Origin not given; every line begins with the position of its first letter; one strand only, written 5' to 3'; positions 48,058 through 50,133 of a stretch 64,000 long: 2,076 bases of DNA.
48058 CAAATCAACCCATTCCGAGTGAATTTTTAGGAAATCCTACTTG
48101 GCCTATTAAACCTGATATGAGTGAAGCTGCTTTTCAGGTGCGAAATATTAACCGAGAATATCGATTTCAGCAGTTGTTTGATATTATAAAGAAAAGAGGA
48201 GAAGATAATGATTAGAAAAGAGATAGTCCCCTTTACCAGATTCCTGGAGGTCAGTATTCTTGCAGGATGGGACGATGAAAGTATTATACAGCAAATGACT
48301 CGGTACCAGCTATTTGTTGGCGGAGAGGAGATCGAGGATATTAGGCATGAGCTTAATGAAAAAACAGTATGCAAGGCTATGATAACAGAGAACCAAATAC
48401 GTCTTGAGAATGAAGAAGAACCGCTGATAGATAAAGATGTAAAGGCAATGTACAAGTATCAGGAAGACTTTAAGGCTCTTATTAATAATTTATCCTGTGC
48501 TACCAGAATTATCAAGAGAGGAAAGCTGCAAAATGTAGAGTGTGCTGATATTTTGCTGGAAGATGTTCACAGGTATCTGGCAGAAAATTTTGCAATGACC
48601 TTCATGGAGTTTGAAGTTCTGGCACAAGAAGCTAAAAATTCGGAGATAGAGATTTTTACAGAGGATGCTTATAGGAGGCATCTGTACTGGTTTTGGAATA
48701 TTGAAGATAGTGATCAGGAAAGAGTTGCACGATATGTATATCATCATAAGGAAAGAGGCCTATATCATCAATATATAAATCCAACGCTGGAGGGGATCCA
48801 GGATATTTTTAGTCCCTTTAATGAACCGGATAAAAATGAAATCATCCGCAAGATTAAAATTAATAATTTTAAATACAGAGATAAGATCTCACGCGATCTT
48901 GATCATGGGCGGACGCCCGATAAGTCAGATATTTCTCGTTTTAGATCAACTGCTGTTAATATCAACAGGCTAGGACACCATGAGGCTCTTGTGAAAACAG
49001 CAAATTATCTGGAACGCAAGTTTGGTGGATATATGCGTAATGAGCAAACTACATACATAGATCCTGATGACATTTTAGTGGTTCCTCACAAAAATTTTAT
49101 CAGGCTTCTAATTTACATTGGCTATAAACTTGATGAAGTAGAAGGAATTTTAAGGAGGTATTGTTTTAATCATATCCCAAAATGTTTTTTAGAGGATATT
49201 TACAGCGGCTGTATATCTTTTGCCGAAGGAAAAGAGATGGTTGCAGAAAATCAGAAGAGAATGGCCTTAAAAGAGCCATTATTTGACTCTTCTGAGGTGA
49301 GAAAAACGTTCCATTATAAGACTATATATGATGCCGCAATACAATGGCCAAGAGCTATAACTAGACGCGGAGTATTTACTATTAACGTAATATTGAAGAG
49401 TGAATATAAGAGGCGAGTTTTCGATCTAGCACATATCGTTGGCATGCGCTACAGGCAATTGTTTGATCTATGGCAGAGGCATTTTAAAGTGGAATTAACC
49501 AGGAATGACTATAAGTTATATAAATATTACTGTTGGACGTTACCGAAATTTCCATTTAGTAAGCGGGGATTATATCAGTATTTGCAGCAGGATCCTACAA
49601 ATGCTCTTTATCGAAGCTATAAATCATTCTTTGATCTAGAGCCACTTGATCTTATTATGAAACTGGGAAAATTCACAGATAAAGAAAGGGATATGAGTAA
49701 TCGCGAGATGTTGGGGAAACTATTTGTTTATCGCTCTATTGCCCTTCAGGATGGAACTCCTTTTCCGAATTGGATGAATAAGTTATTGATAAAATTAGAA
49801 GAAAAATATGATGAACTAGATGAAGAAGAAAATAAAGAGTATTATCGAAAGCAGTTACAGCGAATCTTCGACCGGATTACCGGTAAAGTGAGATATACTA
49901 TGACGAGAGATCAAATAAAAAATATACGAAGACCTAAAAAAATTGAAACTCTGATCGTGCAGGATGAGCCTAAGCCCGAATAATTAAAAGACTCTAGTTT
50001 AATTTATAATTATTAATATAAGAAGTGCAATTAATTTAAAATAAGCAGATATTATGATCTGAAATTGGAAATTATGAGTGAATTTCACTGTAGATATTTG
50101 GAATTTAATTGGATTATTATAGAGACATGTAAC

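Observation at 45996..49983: Four-gene operon of unrecognisable proteins under an XRE switch: best candidate for an undescribed system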

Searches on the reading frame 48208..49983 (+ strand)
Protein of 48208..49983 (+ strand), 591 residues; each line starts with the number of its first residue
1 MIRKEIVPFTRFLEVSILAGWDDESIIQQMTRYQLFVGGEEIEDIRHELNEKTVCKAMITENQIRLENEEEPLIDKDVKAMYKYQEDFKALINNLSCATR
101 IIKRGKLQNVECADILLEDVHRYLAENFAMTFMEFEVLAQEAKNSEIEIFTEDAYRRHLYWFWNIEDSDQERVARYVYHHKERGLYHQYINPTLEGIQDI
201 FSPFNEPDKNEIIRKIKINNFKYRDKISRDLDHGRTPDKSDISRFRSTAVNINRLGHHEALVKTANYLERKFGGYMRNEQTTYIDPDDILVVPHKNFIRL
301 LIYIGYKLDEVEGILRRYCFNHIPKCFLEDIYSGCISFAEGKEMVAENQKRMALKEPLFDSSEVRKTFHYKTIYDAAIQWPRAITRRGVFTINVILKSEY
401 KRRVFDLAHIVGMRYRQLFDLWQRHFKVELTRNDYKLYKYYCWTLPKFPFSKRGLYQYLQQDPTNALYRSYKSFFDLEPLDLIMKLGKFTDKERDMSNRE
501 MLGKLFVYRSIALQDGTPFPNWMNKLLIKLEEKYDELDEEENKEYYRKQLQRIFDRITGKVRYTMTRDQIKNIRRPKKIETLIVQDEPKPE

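Call 5: search_protein_families(library=pfam, proteins=[window:48208-49983:+], max_evalue=1)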
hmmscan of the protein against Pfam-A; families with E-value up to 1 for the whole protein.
window:48208-49983:+ (591 aa): 1 family
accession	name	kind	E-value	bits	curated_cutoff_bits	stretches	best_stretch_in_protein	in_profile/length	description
PF00058.23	Ldl_recept_b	-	0.15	13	21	0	367-385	21-39/42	Low-density lipoprotein receptor repeat class B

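Call 6: search_protein_families(library=phrogs, proteins=[window:48208-49983:+], max_evalue=1)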
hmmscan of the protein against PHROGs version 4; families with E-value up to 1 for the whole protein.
window:48208-49983:+ (591 aa): 1 family
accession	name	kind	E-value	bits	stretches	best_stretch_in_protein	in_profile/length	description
phrog_30276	-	unknown function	0.031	15.4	1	359-397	18-56/72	-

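Call 9: search_protein_families(library=ncbifam, proteins=[window:48208-49983:+], max_evalue=1)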
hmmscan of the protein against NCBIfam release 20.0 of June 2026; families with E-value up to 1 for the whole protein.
window:48208-49983:+ (591 aa): 0 families

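Call 10: search_protein_families(library=padloc, proteins=[window:48208-49983:+], max_evalue=1)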
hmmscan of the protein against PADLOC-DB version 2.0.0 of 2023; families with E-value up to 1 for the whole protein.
window:48208-49983:+ (591 aa): 0 families

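Call 11: find_homologous_proteins(query=window:48208-49980:+)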
Query window:48208-49980:+ (591 aa): 3 proteins with E <= 0.001 among 5623 candidates.
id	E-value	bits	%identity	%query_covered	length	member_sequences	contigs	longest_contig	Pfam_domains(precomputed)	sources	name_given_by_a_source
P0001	0.0e+0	1338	98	100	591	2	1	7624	-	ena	-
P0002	0.0e+0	1103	82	99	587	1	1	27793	-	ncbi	-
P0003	1.0e-170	587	48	96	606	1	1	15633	-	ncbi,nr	ncbi:MAG: hypothetical protein P9L97_09155 [Candidatus Tenebribacter davisii]|nr:hypothetical protei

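Call 12: search_dna_similar(query=window:48208-49980:+, collection=phages, mode=protein, max_evalue=0.01)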
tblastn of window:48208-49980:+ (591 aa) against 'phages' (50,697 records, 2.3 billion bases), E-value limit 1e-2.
No match.

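Call 13: find_encoding_contigs(protein=P0003, flank=10000)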
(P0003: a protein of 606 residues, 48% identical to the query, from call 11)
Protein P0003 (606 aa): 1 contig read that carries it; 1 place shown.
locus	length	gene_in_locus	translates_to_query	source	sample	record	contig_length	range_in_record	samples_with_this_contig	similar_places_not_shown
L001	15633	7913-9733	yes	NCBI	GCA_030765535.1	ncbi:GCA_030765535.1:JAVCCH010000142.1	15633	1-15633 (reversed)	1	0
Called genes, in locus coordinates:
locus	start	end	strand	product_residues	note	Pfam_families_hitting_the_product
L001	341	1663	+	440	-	PF03721:UDPG_MGDP_dh_N, PF00984:UDPG_MGDP_dh, PF03720:UDPG_MGDP_dh_C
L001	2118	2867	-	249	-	-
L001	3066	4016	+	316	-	PF01073:3Beta_HSD, PF01370:Epimerase, PF02719:Polysacc_synt_2, PF04321:RmlD_sub_bind, PF13460:NAD_binding_10 (weak), PF16363:GDP_Man_Dehyd, PF07993:NAD_binding_4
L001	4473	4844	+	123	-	PF00436:SSB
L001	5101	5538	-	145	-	PF12844:HTH_19, PF13560:HTH_31 (weak), PF01381:HTH_3, PF07061:Swi5 (weak)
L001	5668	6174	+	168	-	-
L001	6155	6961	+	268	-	-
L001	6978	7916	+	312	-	-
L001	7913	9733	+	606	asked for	-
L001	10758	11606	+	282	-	PF04098:Rad52_Rad22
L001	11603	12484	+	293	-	-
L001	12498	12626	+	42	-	-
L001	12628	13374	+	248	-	-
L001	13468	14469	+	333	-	-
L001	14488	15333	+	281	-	PF11348:DUF3150 (weak)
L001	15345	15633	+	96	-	?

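Call 14: find_encoding_contigs(protein=P0002, flank=10000)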
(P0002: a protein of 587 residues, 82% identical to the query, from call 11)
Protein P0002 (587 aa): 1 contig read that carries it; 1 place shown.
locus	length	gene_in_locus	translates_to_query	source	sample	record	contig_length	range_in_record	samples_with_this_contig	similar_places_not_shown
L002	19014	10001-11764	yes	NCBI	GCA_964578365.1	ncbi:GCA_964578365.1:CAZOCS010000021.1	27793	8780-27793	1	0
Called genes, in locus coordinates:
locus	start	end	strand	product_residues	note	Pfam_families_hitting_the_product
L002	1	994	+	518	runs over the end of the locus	PF02397:Bac_transf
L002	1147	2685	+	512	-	PF03721:UDPG_MGDP_dh_N, PF00984:UDPG_MGDP_dh, PF03720:UDPG_MGDP_dh_C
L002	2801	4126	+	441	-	PF03721:UDPG_MGDP_dh_N, PF00984:UDPG_MGDP_dh, PF03720:UDPG_MGDP_dh_C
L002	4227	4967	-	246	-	-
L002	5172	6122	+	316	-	PF01073:3Beta_HSD, PF01370:Epimerase, PF02719:Polysacc_synt_2, PF04321:RmlD_sub_bind, PF13460:NAD_binding_10, PF16363:GDP_Man_Dehyd, PF07993:NAD_binding_4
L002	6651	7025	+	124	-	PF00436:SSB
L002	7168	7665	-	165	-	PF12844:HTH_19, PF13560:HTH_31, PF01381:HTH_3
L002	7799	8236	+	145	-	-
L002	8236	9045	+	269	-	-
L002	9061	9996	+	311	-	-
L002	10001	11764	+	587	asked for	-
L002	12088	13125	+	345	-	PF13479:AAA_24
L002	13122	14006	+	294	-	-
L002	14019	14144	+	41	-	-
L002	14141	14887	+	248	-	-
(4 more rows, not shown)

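Call 24: find_related_loci(query=A5, collection=genome_contigs, flank=10000)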
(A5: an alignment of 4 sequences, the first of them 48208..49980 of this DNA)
Query A5 (591 aa) in genome_contigs; peptide patterns used: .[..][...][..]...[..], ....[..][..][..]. (x = any residue, [..] = any of these).
187 stretches matched a pattern; 2 encode a relative of the query (tblastn E <= 1e-3); 2 distinct loci.
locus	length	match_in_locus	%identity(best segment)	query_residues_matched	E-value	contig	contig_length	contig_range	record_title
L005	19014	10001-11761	82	1-587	0e+0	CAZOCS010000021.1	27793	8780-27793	MAG TPA_asm: uncultured Candidatus Cloacimonadota bacterium isolate SRP167671_co2_64 genome assembly, contig: NODE_2275_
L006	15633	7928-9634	48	7-575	1e-174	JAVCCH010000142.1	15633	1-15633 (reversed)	MAG: Candidatus Tenebribacter davisii isolate MAG_3300035698_1468 Ga0374944_142002, whole genome shotgun sequence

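Call 25: find_related_loci(query=A5, collection=viral_contigs, flank=10000)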
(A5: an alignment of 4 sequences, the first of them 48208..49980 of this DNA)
Query A5 (591 aa) in viral_contigs; peptide patterns used: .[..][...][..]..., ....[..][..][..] (x = any residue, [..] = any of these).
442 stretches matched a pattern, but none encodes a relative of the query by tblastn (E <= 1e-3).

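Call 27: search_protein_representatives(alignment_id=A1)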
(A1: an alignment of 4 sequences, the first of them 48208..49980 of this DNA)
Query: 4 sequences, 591 profile positions. Proteins with E-value up to 0.001 (for the whole library): 39; up to 1e-10: 23; up to 1e-30: 11. The best 39 are listed.
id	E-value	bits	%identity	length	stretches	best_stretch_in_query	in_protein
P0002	0.0e+00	1211.1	-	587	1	1-587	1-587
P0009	2.9e-136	471.9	-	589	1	3-579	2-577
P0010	7.4e-120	417.7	-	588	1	4-585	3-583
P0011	2.7e-110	386.2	-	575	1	5-581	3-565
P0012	1.3e-105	370.7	-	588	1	4-574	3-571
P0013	2.6e-55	204.6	-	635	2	7-353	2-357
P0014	7.7e-55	203.1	-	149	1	459-588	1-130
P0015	3.0e-46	174.7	-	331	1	278-585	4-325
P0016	1.8e-45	172.1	-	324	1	290-587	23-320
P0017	2.2e-36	142.1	-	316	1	290-577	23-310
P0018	1.8e-34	135.8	-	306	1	292-587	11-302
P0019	1.0e-27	113.5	-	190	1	291-438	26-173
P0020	4.5e-23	98.2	-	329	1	291-576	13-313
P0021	5.8e-20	87.9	-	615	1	2-477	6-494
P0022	1.8e-18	82.9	-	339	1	291-587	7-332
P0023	1.3e-14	70.2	-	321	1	291-588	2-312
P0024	6.7e-14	67.9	-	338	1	289-579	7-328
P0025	7.3e-14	67.7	-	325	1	289-574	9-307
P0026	8.2e-14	67.6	-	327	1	291-576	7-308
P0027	2.3e-12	62.8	-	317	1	291-581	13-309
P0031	6.8e-10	54.6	-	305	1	302-574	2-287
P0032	1.2e-09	53.8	-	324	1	291-557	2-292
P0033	1.9e-08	49.9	-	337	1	291-566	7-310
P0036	4.5e-07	45.3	-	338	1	291-581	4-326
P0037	4.8e-07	45.2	-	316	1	291-548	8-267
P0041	3.6e-06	42.3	-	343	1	291-581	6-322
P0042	2.4e-05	39.6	-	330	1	291-572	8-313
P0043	5.2e-05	38.5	-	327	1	291-571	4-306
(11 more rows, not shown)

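Call 30: find_encoding_contigs(protein=P0016, flank=10000)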
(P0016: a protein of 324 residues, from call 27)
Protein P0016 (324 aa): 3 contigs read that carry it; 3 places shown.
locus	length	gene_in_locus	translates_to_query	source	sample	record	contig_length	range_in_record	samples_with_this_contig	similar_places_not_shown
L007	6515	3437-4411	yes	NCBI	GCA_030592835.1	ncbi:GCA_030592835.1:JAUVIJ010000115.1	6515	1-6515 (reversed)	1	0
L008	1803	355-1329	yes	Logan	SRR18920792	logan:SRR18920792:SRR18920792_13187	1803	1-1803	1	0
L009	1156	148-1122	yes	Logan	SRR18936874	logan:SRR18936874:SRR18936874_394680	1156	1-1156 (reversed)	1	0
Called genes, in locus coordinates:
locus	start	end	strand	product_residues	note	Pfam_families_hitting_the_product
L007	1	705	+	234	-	?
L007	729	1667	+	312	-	-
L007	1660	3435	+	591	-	-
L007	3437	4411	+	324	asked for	-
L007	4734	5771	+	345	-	PF13479:AAA_24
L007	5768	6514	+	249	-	?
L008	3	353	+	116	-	?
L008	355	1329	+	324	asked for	-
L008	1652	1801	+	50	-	?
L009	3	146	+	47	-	?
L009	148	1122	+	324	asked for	-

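Call 31: find_encoding_contigs(protein=P0015, flank=10000)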
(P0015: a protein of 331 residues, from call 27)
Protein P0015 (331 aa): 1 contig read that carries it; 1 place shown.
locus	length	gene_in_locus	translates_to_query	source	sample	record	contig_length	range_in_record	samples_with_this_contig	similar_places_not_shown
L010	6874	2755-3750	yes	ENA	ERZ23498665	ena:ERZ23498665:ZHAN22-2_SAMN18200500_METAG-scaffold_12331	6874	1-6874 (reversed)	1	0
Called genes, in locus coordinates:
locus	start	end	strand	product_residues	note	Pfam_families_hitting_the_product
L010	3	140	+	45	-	?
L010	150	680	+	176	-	-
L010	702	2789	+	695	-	-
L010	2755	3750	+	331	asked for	-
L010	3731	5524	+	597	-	PF05876:GpA_ATPase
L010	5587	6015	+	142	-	-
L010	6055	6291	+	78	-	-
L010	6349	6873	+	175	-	?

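Call 34: search_protein_families(library=phrogs, alignment_id=A6, max_evalue=0.01)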
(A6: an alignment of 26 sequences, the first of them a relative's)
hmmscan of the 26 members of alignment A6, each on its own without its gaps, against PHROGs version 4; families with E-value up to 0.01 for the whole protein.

A. member 1, P0015 (331 aa): 0 families

B. families by the number of members that match (of 26 scanned): 1 family
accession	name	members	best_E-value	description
phrog_11750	-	1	0.0016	-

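Call 37: find_homologous_proteins(query=A6, max_evalue=0.001)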
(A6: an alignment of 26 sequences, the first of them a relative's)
Query A6 (26 sequences) (331 aa, profile of the alignment): 4 proteins with E <= 0.001 among 4181 candidates.
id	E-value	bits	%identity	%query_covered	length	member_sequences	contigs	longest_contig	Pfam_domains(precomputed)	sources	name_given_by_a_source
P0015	8.6e-105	369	100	100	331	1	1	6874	-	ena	-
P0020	1.5e-95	338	41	95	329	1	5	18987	-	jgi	jgi:hypothetical protein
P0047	6.5e-79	284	39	94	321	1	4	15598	-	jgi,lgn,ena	-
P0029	8.9e-78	280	22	88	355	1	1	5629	-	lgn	-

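Call 38: find_encoding_contigs(protein=P0020, flank=10000, max_places=3)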
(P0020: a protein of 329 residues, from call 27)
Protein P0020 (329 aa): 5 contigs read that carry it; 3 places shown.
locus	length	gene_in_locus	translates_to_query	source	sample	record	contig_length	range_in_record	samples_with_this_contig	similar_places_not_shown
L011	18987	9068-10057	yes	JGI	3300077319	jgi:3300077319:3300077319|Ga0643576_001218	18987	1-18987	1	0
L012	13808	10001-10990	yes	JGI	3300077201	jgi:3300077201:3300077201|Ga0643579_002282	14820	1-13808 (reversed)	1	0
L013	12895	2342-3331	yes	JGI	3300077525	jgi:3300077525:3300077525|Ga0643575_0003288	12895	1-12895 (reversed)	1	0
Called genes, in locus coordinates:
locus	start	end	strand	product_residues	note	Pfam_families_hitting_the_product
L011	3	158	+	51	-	?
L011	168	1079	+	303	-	PF03781:FGE-sulfatase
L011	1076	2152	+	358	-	-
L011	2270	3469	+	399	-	-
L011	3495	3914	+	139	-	-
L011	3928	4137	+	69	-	-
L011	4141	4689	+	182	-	-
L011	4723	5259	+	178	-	-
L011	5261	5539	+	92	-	-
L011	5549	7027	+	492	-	PF18823:InPase, PF11450:DUF3008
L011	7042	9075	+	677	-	-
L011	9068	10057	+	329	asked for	-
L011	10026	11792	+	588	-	PF05876:GpA_ATPase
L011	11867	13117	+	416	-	-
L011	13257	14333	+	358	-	-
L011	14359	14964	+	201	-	-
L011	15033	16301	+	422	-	-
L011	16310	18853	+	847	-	-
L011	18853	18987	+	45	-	?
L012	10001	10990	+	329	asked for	-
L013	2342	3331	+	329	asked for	-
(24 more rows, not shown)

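Call 39: find_encoding_contigs(protein=P0047, flank=10000, max_places=3)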
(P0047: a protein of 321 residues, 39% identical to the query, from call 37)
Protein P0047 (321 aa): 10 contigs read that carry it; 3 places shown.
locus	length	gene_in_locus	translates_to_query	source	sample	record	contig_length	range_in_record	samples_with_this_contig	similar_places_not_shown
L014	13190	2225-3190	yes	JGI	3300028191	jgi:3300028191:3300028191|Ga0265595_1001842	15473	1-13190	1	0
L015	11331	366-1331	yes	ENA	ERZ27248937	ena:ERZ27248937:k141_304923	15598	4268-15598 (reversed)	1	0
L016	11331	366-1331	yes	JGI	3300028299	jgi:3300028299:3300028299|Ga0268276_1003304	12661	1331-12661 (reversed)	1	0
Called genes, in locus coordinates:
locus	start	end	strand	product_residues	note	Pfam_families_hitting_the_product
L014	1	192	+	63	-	?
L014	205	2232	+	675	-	-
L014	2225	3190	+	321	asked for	-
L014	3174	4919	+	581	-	PF05876:GpA_ATPase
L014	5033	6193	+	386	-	-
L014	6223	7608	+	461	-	-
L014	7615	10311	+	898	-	-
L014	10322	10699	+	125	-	-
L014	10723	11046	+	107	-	-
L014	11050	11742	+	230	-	-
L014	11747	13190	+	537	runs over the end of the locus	PF13385:Laminin_G_3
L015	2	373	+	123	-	?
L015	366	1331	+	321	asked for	-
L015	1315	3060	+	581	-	PF05876:GpA_ATPase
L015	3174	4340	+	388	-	-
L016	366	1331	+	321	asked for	-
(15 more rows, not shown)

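Call 40: find_encoding_contigs(protein=P0032, flank=8000, max_places=2)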
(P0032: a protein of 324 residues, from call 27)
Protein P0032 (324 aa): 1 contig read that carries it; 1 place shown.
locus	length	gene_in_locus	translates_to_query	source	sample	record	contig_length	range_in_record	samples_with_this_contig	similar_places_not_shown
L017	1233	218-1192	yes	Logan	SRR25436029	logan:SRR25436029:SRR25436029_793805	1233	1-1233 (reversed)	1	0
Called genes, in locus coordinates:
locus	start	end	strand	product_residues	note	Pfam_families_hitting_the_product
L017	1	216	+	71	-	?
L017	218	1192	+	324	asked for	-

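Call 41: find_encoding_contigs(protein=P0025, flank=8000, max_places=2)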
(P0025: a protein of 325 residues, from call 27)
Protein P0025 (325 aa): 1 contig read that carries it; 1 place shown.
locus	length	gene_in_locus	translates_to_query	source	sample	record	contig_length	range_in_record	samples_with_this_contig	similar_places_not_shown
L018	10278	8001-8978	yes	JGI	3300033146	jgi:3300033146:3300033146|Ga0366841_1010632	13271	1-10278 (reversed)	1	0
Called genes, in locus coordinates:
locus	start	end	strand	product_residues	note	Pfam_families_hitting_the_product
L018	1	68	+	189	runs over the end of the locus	-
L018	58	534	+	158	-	-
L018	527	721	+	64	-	-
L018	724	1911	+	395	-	-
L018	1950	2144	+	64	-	-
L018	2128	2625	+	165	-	-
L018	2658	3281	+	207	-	-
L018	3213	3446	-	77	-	-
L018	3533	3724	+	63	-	-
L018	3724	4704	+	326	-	-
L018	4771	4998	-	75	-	-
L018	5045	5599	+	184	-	-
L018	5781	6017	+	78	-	-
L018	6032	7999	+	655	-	-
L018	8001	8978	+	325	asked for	-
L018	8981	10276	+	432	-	?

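Call 42: search_protein_families(library=pfam, proteins=[L018:8981-10276:+, L018:6032-7996:+, L010:681-2786:+, L011:7042-9072:+, L011:11867-13114:+, L011:13257-14330:+, L011:15033-16298:+], max_evalue=0.01)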
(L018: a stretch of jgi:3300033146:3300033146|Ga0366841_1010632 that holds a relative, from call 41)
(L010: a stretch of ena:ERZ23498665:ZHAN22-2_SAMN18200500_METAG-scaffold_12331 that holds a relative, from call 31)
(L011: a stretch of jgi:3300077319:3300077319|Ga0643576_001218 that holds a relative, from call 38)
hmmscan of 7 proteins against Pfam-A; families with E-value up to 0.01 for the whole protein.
L018:8981-10276:+ (432 aa): 1 family
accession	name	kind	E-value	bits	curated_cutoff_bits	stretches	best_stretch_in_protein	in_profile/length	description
PF05876.18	GpA_ATPase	-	4.9e-12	46.5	25.6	1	47-217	26-203/247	Phage terminase large subunit gpA, ATPase domain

L018:6032-7996:+ (655 aa): 0 families

L010:681-2786:+ (702 aa): 2 families
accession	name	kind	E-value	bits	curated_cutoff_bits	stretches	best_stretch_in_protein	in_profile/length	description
PF09251.16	PhageP22-tail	-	0.004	16.1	25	1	233-349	414-530/552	Salmonella phage P22 tail-spike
PF14474.11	RTC4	-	0.0086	16.7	23.7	0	215-256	76-117/121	RTC4-like domain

L011:7042-9072:+ (677 aa): 0 families

L011:11867-13114:+ (416 aa): 1 family
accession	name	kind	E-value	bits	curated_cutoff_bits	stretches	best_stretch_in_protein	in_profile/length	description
PF14842.11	FliG_N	-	0.0074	17.3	25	0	68-144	15-98/104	FliG N-terminal domain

L011:13257-14330:+ (358 aa): 0 families

L011:15033-16298:+ (422 aa): 1 family
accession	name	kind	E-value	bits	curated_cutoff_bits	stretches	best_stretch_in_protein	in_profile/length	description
PF12644.12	DUF3782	-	0.0063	17.1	24.4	0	154-211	10-70/78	Protein of unknown function (DUF3782)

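Call 65: find_related_loci(query=P0042, collection=viral_contigs, flank=6000)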
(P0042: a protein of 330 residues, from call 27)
Query P0042 (330 aa) in viral_contigs; peptide patterns used: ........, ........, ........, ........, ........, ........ (x = any residue, [..] = any of these).
3 stretches matched a pattern, but none encodes a relative of the query by tblastn (E <= 1e-3).

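Call 66: find_related_loci(query=P0022, collection=viral_contigs, flank=6000)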
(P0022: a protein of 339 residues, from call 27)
Query P0022 (339 aa) in viral_contigs; peptide patterns used: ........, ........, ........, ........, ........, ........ (x = any residue, [..] = any of these).
14 stretches matched a pattern, but none encodes a relative of the query by tblastn (E <= 1e-3).
